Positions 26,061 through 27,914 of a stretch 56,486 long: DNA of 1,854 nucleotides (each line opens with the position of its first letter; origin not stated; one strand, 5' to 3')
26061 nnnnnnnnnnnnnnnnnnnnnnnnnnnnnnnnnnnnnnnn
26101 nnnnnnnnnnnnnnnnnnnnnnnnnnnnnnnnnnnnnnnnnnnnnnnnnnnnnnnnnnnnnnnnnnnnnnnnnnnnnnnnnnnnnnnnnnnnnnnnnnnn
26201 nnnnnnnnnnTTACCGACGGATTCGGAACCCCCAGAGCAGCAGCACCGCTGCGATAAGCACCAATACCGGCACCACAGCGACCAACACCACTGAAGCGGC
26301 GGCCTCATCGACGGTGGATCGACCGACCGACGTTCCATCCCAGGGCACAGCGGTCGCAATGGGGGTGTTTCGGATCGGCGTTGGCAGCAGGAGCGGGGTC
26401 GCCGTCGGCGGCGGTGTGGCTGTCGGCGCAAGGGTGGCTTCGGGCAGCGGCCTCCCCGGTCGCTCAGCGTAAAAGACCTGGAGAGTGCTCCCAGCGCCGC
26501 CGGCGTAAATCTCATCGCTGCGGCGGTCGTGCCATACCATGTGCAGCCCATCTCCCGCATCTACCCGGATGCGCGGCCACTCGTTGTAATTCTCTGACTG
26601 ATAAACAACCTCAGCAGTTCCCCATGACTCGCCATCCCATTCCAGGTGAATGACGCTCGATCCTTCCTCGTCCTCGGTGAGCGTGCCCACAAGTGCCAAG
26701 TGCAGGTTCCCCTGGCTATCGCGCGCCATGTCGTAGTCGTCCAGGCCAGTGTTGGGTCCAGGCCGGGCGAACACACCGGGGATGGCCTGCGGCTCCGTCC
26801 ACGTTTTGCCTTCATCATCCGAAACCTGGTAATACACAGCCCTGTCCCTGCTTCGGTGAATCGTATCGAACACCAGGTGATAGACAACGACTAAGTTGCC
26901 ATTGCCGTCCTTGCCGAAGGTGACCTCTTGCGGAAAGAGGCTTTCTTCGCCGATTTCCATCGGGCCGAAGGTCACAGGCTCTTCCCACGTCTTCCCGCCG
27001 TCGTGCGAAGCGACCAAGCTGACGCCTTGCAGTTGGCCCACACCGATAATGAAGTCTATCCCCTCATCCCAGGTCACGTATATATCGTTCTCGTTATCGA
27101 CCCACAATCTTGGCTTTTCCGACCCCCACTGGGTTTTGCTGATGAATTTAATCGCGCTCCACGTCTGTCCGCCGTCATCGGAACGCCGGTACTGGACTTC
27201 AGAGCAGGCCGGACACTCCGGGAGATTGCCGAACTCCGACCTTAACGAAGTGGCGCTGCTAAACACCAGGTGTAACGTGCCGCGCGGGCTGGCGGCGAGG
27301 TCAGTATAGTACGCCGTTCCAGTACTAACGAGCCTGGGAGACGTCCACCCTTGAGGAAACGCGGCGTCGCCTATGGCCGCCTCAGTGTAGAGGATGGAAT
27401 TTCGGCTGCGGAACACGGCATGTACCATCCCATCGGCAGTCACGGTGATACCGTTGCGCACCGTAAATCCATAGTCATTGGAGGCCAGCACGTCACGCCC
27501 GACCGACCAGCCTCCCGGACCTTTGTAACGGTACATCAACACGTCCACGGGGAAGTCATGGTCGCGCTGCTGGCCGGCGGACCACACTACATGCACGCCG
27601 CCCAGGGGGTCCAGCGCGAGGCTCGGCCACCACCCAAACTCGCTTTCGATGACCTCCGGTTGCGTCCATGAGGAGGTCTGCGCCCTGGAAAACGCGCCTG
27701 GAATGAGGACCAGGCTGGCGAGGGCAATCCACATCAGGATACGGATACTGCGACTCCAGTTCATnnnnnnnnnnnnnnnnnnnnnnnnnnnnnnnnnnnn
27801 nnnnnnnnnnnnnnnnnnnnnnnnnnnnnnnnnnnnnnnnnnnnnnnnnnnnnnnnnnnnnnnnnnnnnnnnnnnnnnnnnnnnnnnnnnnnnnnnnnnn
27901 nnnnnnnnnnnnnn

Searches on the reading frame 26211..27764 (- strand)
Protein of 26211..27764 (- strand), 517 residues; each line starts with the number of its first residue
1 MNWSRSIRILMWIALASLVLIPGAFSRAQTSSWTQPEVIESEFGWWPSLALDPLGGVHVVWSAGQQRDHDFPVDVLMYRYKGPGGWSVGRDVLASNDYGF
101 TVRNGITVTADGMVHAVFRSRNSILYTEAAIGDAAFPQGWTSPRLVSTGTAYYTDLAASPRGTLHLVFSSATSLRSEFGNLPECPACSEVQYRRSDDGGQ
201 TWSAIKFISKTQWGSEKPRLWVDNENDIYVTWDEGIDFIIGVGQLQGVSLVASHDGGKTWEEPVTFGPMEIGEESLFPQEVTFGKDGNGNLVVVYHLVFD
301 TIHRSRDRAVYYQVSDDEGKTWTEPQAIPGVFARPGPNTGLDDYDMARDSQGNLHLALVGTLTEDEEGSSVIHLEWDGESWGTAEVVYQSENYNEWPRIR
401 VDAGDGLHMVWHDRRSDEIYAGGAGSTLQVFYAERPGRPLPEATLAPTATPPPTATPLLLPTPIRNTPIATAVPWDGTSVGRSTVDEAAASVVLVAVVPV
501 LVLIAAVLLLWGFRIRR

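Call 47: search_protein_families(library=pfam, proteins=[window:26211-27764:-], max_evalue=0.00001)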
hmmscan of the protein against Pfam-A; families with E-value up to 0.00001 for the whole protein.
window:26211-27764:- (517 aa): 2 families
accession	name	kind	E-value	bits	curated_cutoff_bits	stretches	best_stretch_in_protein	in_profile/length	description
PF02012.26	BNR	-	1.8e-08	33.5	27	0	194-203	2-11/12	BNR/Asp-box repeat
PF13088.12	BNR_2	-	1.9e-08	34.5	31.4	0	250-331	20-103/277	BNR repeat-like domain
